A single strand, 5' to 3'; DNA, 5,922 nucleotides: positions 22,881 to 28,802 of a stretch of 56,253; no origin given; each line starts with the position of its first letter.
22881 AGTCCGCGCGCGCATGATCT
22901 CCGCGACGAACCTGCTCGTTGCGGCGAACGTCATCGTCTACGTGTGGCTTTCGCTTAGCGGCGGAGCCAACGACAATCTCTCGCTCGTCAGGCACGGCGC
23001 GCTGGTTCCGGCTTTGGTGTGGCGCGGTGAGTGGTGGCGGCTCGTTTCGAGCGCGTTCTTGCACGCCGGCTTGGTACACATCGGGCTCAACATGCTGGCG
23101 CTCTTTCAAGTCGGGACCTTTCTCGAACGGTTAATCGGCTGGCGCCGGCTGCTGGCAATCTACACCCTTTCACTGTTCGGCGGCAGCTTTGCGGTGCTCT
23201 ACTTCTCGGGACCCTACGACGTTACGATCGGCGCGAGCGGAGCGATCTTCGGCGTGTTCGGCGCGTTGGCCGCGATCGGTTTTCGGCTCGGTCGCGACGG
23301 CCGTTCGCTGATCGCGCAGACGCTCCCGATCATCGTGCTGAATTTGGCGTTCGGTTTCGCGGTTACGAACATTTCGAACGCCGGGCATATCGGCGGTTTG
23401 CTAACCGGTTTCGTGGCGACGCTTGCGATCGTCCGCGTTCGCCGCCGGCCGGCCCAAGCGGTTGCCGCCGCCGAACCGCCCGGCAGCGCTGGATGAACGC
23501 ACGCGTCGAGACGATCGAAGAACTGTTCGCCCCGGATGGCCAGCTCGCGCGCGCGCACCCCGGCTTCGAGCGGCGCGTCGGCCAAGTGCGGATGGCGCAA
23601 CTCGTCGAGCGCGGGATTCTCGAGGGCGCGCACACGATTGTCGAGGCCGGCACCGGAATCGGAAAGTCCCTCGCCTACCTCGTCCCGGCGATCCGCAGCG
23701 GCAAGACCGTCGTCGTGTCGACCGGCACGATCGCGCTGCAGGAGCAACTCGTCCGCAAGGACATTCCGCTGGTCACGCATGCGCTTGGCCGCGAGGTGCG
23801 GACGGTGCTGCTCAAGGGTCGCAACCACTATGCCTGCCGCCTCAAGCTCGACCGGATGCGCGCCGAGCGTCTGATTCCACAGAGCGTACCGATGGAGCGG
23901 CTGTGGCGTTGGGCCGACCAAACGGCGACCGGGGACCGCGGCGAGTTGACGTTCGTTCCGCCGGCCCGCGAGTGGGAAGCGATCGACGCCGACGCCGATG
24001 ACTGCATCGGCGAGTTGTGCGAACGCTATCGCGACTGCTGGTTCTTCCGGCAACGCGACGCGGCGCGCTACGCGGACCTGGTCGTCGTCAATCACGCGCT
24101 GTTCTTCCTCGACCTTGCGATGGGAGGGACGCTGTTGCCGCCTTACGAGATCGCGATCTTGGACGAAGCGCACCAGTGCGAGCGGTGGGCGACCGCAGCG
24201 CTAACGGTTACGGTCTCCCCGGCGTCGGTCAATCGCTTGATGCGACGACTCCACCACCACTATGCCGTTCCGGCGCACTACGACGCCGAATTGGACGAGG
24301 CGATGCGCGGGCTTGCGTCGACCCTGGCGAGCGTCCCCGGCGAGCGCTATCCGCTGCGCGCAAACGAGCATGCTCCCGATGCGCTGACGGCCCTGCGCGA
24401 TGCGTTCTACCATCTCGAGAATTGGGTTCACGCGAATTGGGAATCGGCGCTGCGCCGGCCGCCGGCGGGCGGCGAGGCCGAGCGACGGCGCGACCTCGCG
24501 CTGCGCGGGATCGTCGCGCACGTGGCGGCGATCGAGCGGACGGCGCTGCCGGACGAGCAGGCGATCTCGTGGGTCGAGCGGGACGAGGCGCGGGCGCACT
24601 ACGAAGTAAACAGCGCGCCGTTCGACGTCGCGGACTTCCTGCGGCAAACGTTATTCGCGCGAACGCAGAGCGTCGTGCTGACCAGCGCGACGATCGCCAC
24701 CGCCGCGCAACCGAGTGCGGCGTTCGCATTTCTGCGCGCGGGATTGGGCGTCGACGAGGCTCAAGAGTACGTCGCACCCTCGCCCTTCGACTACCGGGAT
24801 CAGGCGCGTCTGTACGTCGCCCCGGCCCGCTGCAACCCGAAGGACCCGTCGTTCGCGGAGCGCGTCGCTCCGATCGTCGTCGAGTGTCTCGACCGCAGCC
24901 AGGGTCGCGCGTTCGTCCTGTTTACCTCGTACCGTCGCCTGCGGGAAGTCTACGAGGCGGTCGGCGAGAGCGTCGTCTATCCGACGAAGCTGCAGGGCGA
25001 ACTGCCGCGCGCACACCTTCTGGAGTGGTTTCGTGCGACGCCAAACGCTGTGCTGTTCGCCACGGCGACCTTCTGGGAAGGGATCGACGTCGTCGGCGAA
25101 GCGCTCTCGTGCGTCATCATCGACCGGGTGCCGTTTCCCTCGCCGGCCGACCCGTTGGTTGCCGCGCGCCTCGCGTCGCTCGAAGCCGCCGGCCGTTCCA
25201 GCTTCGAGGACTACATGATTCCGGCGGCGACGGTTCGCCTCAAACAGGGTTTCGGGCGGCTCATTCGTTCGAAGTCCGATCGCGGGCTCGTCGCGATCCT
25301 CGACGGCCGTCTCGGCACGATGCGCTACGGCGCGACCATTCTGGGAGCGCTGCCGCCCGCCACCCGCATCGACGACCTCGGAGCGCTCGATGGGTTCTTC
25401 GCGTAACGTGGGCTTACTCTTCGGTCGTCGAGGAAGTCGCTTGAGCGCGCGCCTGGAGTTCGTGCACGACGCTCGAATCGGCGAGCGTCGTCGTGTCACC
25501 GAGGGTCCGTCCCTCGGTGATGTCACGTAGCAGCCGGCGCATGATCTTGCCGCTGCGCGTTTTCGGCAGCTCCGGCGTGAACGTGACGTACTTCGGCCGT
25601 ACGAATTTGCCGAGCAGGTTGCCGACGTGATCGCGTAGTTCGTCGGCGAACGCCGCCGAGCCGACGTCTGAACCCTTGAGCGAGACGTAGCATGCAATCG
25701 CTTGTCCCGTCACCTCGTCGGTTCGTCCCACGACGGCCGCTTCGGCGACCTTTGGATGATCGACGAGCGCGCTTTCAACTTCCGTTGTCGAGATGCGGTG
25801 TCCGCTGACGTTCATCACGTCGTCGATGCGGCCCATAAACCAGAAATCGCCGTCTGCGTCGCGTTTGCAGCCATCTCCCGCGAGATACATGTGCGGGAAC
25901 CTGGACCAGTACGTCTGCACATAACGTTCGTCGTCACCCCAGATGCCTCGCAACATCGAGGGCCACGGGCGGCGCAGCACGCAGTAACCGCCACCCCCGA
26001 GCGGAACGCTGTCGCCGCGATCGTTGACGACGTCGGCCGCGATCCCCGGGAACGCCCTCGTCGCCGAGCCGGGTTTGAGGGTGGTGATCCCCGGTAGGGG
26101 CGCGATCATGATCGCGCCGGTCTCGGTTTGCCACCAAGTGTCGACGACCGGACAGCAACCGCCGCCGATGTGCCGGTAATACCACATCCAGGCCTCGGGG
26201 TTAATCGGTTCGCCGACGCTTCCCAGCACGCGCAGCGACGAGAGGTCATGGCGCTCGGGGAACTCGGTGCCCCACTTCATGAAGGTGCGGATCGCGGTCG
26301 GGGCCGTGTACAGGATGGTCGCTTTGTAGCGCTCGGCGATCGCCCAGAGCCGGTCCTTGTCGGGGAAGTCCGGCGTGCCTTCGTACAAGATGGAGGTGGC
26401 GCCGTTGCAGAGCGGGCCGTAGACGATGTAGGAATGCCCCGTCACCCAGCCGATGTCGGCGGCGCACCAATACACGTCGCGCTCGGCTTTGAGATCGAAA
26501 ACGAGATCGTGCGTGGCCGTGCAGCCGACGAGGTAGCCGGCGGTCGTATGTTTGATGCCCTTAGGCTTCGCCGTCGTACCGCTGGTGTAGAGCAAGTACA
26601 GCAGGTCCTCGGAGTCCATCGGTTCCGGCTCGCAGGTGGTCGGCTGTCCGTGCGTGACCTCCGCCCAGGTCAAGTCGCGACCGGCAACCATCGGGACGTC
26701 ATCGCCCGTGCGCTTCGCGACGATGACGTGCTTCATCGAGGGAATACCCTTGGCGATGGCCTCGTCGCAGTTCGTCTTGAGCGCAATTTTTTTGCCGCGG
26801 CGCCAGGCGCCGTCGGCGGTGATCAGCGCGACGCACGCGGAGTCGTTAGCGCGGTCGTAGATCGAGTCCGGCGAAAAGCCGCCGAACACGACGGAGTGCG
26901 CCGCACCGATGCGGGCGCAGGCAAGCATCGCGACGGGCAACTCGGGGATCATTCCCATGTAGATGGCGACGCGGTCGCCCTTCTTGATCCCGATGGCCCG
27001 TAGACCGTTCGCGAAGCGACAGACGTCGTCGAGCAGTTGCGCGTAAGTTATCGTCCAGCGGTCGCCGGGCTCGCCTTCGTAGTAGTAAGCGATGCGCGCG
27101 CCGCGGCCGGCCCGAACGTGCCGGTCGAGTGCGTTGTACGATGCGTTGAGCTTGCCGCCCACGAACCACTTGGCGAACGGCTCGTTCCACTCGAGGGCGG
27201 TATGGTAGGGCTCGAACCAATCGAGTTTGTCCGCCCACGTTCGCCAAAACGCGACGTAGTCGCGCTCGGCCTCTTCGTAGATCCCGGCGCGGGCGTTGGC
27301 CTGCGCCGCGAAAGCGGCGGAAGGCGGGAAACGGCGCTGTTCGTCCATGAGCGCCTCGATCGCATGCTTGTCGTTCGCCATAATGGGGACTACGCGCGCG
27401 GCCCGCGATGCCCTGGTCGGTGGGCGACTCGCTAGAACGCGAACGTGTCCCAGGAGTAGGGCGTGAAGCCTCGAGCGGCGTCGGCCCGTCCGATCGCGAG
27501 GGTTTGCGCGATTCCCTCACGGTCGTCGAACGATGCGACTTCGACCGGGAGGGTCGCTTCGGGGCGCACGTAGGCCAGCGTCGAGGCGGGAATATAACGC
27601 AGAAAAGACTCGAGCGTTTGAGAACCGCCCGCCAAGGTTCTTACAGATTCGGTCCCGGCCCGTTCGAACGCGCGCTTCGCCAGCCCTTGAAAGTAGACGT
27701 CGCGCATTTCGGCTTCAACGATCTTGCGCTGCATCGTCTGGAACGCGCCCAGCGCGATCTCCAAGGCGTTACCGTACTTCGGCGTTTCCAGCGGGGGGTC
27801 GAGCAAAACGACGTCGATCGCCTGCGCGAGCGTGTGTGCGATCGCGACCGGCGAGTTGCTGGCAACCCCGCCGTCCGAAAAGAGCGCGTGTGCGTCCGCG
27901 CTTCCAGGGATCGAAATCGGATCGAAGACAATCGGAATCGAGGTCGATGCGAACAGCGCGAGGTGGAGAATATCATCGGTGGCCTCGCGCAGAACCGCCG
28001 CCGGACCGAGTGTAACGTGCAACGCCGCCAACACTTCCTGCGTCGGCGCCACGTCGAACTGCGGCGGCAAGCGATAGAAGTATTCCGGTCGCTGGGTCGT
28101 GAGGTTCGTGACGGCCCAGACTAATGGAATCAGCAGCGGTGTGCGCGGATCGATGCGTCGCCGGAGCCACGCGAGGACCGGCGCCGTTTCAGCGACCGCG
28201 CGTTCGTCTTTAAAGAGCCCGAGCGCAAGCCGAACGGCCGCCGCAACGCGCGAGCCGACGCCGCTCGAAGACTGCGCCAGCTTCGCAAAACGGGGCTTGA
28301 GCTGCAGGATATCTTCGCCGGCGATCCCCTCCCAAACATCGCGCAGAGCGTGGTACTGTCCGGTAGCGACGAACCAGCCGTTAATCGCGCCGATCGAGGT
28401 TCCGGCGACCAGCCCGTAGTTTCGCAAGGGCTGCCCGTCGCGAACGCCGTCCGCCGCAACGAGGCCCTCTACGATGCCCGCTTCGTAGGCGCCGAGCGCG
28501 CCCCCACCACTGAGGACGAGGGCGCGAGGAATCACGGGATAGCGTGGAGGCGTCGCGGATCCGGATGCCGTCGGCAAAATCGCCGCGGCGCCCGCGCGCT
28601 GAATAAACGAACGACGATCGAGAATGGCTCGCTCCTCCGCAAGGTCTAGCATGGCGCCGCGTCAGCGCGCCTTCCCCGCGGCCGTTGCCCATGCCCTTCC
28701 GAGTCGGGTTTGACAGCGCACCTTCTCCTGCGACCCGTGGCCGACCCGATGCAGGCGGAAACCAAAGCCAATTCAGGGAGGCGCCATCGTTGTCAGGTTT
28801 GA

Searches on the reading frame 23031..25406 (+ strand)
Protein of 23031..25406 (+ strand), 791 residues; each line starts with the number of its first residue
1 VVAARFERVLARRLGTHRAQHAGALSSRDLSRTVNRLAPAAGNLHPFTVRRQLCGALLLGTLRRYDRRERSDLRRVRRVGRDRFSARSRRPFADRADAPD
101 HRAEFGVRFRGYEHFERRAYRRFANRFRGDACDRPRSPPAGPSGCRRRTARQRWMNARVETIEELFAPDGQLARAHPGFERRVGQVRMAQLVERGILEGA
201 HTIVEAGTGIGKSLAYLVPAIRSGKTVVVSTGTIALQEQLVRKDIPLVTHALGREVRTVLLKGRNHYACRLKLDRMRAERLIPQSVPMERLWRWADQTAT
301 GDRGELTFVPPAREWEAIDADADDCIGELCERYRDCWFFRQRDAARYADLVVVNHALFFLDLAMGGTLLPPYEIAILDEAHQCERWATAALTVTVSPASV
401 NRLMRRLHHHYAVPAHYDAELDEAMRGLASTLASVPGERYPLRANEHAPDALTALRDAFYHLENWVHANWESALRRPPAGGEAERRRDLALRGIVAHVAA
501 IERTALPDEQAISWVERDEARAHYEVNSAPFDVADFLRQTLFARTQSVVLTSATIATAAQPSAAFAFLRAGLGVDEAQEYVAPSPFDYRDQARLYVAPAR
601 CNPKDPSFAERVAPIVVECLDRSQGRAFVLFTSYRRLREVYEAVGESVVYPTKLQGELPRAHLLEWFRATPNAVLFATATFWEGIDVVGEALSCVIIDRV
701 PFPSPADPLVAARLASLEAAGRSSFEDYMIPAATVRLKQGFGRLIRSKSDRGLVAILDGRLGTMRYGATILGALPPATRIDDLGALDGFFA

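Call 13: search_protein_families(library=pfam, proteins=[window:23031-25406:+], max_evalue=0.001)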
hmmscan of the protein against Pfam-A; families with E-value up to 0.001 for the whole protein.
window:23031-25406:+ (791 aa): 2 families
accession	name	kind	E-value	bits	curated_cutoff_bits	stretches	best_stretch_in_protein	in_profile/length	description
PF13307.12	Helicase_C_2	-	3.6e-42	144.7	25.3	1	617-776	2-169/170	Helicase C-terminal domain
PF00270.35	DEAD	-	1.3e-08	35.3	26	1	196-257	11-77/167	DEAD/DEAH box helicase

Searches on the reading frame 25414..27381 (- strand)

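Call 13: search_protein_families(library=pfam, proteins=[window:25414-27381:-], max_evalue=0.001)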
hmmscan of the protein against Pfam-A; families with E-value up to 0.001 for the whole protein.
window:25414-27381:- (655 aa): 3 families
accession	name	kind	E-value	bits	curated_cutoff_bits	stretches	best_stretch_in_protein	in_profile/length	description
PF00501.34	AMP-binding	-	9.8e-86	288.4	29.9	1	92-481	7-384/384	AMP-binding enzyme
PF13193.12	AMP-binding_C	-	3.1e-25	89.3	24.5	1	534-612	1-76/76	AMP-binding enzyme C-terminal domain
PF16177.11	ACAS_N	-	4.3e-18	65.3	27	1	34-84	4-55/55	Acetyl-coenzyme A synthetase N-terminus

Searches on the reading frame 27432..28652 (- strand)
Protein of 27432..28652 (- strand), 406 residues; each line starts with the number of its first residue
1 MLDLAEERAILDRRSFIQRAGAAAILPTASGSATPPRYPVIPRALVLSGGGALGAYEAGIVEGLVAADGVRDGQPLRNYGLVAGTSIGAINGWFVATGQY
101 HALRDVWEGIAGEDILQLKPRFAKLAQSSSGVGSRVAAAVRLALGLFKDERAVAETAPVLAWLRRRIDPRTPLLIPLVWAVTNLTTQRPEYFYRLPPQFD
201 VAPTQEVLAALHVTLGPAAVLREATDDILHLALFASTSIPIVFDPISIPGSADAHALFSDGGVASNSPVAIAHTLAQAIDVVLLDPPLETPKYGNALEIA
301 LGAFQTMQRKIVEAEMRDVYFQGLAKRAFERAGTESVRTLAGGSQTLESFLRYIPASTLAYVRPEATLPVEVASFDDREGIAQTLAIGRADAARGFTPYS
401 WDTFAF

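Call 13: search_protein_families(library=pfam, proteins=[window:27432-28652:-], max_evalue=0.001)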
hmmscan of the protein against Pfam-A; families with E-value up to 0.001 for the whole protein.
window:27432-28652:- (406 aa): 1 family
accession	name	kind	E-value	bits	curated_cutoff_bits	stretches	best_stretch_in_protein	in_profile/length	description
PF01734.28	Patatin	-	5.4e-21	76.1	27.7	1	45-272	1-190/191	Patatin-like phospholipase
